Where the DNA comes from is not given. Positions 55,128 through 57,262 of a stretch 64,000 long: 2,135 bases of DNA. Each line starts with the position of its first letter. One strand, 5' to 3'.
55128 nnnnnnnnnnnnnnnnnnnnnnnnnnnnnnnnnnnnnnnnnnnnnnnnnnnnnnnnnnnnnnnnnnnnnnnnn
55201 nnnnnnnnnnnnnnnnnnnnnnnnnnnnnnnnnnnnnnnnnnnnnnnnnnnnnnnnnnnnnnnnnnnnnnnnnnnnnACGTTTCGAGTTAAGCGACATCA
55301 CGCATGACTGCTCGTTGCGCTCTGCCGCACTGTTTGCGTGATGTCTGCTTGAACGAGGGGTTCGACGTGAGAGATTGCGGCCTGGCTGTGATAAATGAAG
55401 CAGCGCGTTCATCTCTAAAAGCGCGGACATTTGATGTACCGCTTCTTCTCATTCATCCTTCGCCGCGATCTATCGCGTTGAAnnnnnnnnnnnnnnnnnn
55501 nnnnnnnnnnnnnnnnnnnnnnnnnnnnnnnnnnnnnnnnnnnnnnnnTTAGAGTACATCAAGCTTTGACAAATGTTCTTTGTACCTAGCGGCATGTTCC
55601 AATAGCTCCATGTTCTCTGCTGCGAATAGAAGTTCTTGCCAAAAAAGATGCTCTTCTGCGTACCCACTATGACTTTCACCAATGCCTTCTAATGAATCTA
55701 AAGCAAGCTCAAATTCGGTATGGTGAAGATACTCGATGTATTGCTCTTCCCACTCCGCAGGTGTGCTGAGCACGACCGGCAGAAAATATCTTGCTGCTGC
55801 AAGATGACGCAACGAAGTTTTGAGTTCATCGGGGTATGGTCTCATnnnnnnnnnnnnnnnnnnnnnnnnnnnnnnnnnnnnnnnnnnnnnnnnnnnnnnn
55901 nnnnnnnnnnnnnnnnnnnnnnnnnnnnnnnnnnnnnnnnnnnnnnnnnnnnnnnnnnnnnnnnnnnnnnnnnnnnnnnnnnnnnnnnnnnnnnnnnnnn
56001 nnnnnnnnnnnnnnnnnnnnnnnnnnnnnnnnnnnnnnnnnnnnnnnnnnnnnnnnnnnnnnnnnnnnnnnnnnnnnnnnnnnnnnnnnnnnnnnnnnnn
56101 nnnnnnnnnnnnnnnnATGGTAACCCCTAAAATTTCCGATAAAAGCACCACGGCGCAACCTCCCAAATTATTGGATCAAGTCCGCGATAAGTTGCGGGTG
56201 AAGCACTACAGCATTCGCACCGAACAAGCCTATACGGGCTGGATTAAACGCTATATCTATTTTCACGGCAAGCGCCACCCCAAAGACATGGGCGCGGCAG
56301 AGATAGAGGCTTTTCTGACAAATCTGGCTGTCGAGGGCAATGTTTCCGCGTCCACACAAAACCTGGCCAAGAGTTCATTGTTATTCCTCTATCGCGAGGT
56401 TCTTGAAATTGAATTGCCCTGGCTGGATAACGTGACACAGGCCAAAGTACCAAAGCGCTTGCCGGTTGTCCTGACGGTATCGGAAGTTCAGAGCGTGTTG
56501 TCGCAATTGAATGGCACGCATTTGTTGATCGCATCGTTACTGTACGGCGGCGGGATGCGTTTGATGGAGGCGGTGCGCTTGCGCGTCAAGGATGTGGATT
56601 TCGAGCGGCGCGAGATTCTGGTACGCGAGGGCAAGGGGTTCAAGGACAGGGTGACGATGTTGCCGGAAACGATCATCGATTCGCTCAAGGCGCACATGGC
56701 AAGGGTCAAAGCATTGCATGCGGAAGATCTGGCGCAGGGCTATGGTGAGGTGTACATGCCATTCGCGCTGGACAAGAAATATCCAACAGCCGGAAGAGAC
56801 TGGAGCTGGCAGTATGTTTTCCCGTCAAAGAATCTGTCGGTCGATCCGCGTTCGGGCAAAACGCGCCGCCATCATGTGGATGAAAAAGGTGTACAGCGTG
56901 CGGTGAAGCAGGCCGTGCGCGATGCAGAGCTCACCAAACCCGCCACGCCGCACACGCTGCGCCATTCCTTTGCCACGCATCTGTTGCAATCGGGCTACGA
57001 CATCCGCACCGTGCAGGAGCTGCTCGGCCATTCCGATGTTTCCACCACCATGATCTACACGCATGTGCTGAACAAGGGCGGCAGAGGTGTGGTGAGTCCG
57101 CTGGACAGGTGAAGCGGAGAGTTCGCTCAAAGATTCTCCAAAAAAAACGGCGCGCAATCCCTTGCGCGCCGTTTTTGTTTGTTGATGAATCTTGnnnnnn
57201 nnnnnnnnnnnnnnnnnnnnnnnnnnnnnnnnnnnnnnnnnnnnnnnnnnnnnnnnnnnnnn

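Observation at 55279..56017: Gene-less cassette present in three states, including the attI-proximal first position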

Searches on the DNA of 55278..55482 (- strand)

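Call 37: search_dna_similar(query=window:55279-55482:-, collection=plasmids, mode=distant, max_evalue=1, max_rows=15)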
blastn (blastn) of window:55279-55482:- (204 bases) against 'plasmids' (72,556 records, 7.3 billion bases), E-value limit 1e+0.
No match.

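Call 66: search_rna_families(sources=[L087, L088, L086], threshold=evalue, max_evalue=1)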
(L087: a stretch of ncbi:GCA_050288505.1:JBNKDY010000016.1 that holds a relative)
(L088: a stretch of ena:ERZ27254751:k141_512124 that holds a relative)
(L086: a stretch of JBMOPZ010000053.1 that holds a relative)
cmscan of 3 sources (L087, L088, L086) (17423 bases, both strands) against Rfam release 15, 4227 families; matches with E-value up to 1: 2.
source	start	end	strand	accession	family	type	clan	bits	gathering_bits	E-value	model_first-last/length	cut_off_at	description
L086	7104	7177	-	RF02564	naRNA4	Gene; sRNA;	-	26.9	59.5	0.29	1-77/77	no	Nucleoid-associated noncoding RNA 4 (CssrE)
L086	733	818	+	RF00292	snoTBR5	Gene; snRNA; snoRNA; CD-box;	-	21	44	0.47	1-94/94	no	Small nucleolar RNA TBR5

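Call 80: build_rna_model(alignment_id=A3, structure=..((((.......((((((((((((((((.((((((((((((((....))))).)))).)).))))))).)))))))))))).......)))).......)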
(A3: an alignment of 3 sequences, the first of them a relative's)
Model R1 built from alignment A3 (3 sequences, 100 columns); structure: as given.
model positions 98; base pairs 34; branch points 0; effective number of sequences 0.74; information 0.591 bits per position. Calibrated on 0.2 Mb of random sequence (short: E-values are rough).
structure used (alignment columns):
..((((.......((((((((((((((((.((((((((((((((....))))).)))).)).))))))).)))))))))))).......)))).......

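Call 82: search_with_rna_model(model_id=R1, sources=[window, L001, L002, L003, L004, L005, L006, L007, L008, L009, L010, L011, L012, L013, L014, L015, L016, L017, L018, L019, L020, L021, L022, L023, L024, L025, L026, L027, L028, L029, L030, L031, L032, L033, L034, L035, L036, L037, L038, L039, L040, L041, L042, L043, L044, L045, L046, L047, L048, L049, L050, L051, L052, L053, L054, L055, L056, L057, L058, L059, L060, L061, L062, L063, L064, L065, L066, L067, L068, L069, L070, L071, L072, L073, L074, L075, L076, L077, L078, L079, L080, L082, L083, L085, L086, L087, L088, L089, L090, L091], max_evalue=1)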
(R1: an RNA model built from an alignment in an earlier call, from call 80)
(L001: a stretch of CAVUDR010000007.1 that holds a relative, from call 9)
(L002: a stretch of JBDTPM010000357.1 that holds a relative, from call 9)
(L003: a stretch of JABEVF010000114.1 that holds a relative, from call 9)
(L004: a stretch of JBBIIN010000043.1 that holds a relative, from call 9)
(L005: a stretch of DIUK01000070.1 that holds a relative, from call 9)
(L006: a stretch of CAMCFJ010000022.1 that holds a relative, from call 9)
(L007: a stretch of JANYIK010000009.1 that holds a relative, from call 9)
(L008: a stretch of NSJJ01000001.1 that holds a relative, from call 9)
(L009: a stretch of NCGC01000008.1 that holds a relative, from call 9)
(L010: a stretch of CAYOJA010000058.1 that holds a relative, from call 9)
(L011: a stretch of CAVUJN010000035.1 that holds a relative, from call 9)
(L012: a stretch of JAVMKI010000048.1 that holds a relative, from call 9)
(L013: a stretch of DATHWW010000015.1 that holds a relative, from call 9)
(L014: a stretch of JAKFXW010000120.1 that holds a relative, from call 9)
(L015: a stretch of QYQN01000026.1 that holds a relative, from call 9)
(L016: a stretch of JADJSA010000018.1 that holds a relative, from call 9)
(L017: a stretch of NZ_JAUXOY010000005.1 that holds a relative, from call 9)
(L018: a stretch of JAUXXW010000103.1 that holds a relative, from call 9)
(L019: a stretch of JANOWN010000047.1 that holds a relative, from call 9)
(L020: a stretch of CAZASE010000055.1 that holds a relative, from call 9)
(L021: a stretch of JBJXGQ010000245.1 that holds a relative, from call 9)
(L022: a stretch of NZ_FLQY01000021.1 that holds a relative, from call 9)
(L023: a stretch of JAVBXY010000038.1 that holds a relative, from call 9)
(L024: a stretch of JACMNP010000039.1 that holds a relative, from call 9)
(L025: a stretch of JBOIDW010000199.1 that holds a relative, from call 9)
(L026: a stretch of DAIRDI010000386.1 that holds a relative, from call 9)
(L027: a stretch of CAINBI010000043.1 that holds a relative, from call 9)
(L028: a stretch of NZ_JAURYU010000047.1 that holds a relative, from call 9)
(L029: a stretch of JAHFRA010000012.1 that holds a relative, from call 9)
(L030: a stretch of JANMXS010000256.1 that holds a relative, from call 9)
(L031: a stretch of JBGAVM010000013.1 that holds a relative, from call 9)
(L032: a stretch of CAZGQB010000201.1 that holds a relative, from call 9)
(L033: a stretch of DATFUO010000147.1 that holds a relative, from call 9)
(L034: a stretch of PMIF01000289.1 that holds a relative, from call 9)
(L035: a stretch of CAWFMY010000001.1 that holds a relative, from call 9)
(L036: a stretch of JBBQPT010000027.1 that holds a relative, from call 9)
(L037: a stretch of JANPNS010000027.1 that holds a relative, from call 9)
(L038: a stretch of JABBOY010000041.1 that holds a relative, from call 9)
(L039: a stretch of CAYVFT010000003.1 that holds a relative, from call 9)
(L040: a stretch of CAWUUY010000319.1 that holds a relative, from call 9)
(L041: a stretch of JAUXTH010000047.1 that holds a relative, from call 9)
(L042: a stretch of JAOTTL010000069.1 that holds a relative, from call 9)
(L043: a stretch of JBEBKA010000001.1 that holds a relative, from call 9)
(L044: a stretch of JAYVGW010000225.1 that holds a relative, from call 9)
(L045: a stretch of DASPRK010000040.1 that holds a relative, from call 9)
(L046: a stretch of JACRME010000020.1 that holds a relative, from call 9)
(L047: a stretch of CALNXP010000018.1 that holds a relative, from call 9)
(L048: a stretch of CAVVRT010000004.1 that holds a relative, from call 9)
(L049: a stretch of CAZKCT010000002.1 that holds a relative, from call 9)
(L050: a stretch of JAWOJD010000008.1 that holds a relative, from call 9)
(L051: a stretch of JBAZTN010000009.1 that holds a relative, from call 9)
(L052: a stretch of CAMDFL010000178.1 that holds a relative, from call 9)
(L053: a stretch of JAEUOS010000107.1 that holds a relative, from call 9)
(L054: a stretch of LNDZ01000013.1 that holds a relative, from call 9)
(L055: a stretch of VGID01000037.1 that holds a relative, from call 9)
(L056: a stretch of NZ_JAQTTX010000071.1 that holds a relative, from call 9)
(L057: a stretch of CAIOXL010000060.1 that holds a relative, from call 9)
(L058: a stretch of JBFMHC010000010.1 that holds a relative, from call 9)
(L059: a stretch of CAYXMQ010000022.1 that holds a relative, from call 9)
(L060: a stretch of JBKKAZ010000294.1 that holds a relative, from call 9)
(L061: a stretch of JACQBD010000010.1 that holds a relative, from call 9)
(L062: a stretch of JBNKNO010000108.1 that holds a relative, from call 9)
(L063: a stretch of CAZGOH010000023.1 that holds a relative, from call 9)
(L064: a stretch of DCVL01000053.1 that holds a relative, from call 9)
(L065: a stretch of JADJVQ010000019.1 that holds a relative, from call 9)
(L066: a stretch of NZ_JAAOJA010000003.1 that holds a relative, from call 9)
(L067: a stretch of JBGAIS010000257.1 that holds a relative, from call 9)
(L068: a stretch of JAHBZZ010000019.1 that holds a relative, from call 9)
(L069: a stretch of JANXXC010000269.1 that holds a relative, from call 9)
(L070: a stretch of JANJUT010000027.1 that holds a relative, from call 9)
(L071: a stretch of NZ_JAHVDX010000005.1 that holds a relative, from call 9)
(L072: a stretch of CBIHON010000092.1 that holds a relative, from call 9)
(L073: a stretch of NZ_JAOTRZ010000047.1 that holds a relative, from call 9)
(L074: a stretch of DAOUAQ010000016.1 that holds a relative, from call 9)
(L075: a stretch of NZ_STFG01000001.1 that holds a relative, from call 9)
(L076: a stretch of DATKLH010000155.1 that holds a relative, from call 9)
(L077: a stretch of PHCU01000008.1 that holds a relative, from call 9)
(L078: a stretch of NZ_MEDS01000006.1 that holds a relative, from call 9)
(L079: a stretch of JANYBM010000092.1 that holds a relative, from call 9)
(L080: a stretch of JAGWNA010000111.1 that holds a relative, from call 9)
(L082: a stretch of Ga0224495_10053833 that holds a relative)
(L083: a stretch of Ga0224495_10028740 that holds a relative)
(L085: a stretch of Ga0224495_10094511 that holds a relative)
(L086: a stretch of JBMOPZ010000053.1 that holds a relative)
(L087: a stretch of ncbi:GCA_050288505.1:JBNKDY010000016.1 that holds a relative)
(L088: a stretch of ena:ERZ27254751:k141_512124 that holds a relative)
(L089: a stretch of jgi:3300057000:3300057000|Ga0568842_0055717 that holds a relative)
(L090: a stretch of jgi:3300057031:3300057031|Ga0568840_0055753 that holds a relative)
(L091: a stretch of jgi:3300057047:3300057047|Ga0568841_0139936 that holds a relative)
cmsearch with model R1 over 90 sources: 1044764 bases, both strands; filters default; matches with E-value up to 1: 16.
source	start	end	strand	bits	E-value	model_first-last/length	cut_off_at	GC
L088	19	116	+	116.9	7.4e-40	1-98/98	no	0.48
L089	220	317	+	111.8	6.4e-38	1-98/98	no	0.43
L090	282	379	+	111.8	6.4e-38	1-98/98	no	0.43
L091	220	317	+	111.8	6.4e-38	1-98/98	no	0.43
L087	5876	5972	+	103.8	7e-35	1-98/98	no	0.53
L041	2949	3039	-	35.1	7.5e-09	1-98/98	no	0.36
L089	215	312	-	31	2.8e-07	1-98/98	no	0.44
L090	277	374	-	31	2.8e-07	1-98/98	no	0.44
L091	215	312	-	31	2.8e-07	1-98/98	no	0.44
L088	14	111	-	30.8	3.4e-07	1-98/98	no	0.49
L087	5871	5967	-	24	0.00012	1-98/98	no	0.53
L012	6039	6134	-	23.9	0.00013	1-98/98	no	0.59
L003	96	188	-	22.5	0.00047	1-98/98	no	0.52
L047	9157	9227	+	18.2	0.019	1-98/98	no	0.54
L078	7622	7705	+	15.1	0.29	1-98/98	no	0.75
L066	10745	10799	-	14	0.75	1-98/98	no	0.75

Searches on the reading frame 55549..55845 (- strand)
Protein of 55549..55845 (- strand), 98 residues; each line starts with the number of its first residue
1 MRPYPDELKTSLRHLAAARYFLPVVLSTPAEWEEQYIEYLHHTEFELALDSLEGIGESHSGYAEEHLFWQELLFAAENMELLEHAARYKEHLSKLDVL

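Call 18: find_encoding_contigs(protein=window:55549-55845:-, flank=4000, max_places=10)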
Protein window:55549-55845:- (98 aa): no gene with exactly this product is on record in the collection.

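Call 94: search_protein_families(library=pfam, proteins=[window:55549-55845:-], max_evalue=0.01)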
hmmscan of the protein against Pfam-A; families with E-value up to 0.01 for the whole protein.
window:55549-55845:- (98 aa): 0 families

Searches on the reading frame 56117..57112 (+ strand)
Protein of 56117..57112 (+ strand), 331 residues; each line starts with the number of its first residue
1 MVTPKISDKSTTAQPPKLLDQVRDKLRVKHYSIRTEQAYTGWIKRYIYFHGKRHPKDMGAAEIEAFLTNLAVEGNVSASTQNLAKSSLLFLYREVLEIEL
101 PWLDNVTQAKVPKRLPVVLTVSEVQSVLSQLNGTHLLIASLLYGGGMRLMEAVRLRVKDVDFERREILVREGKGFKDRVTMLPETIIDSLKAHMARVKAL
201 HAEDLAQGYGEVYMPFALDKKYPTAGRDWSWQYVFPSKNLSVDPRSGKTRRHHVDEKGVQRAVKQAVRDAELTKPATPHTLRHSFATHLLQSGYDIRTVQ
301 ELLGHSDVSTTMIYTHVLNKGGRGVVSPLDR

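Call 9: find_related_loci(query=window:56117-57109:+, collection=genome_contigs, flank=10000)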
Query window:56117-57109:+ (331 aa) in genome_contigs; peptide patterns used: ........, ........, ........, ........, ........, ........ (x = any residue, [..] = any of these).
600 stretches matched a pattern (row limit reached: there are more); 588 encode a relative of the query (tblastn E <= 1e-3); the best 80 are kept; 80 distinct loci.
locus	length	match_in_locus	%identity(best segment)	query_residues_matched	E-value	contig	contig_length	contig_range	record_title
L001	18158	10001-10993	87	1-331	0e+0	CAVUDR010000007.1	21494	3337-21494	MAG: uncultured beta proteobacterium isolate MFD02832.bin.3.67 genome assembly, contig: contig_2705, whole genome shotgu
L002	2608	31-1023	86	1-331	0e+0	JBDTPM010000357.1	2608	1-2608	MAG: Gallionella sp. isolate cluster3_bin.199 NODE_277117_length_2608_cov_6.709753, whole genome shotgun sequence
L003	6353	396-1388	85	1-331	0e+0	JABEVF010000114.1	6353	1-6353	MAG: Gallionella sp. isolate MAG 25 k99_1780602, whole genome shotgun sequence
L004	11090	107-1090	83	4-331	0e+0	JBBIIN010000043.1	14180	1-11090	MAG: Gallionellaceae bacterium isolate CYS170214_bin_14 NODE_987_length_14180_cov_18.547965, whole genome shotgun sequen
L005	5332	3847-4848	78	1-330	0e+0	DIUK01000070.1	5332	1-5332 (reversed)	MAG TPA_asm: Rhodocyclaceae bacterium UBA6160 UBA6160_contig_101278, whole genome shotgun sequence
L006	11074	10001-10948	81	4-315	4e-177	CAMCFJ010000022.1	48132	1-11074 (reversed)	MAG: Candidatus Nitrotoga sp. CP45 isolate MiH-22jul19-114 genome assembly, contig: MiH-22jul19-C1149, whole genome shot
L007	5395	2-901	85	31-330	9e-180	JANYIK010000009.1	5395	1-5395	MAG: Methylophilaceae bacterium isolate GL140_2_metabinner_63 GL140_2_k141_1852077, whole genome shotgun sequence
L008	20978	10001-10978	74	5-330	6e-167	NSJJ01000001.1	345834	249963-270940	MAG: Sulfuricella denitrificans isolate Ru_enrich_SD NODE_6_length_345834_cov_13.6869, whole genome shotgun sequence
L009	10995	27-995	73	8-330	7e-166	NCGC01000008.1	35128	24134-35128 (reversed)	MAG: Methylophilales bacterium 28-44-11 04302015_28_scaffold_286, whole genome shotgun sequence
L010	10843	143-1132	72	1-330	1e-165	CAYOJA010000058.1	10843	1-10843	MAG TPA_asm: uncultured Thiobacillus sp. isolate SRP189682_co1_107 genome assembly, contig: NODE_14141_length_10843_cov_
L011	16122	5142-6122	72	4-330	1e-164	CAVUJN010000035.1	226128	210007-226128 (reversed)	MAG: uncultured beta proteobacterium isolate MFD04716.bin.1.408 genome assembly, contig: contig_8974, whole genome shotg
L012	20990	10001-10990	72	1-330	2e-164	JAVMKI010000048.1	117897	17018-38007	MAG: Candidatus Contendobacter sp. isolate SCELSE-7-Con RS32308SPAdes_bin.011_0000000048, whole genome shotgun sequence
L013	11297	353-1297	75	16-330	9e-164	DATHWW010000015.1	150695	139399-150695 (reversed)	MAG TPA_asm: Methylophilaceae bacterium isolate SMAG_U16169 k141_122747, whole genome shotgun sequence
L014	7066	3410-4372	73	6-330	2e-163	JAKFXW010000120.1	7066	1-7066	MAG: Gallionellaceae bacterium isolate ND4_Bin_6 ND4_0000662, whole genome shotgun sequence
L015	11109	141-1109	71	9-331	4e-163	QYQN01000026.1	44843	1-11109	MAG: Methylococcaceae bacterium isolate PowLak16_MAG1 c_000000208277, whole genome shotgun sequence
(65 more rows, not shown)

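Call 19: find_encoding_contigs(protein=window:56117-57112:+, flank=6000, max_places=10)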
Protein window:56117-57112:+ (331 aa): no gene with exactly this product is on record in the collection.
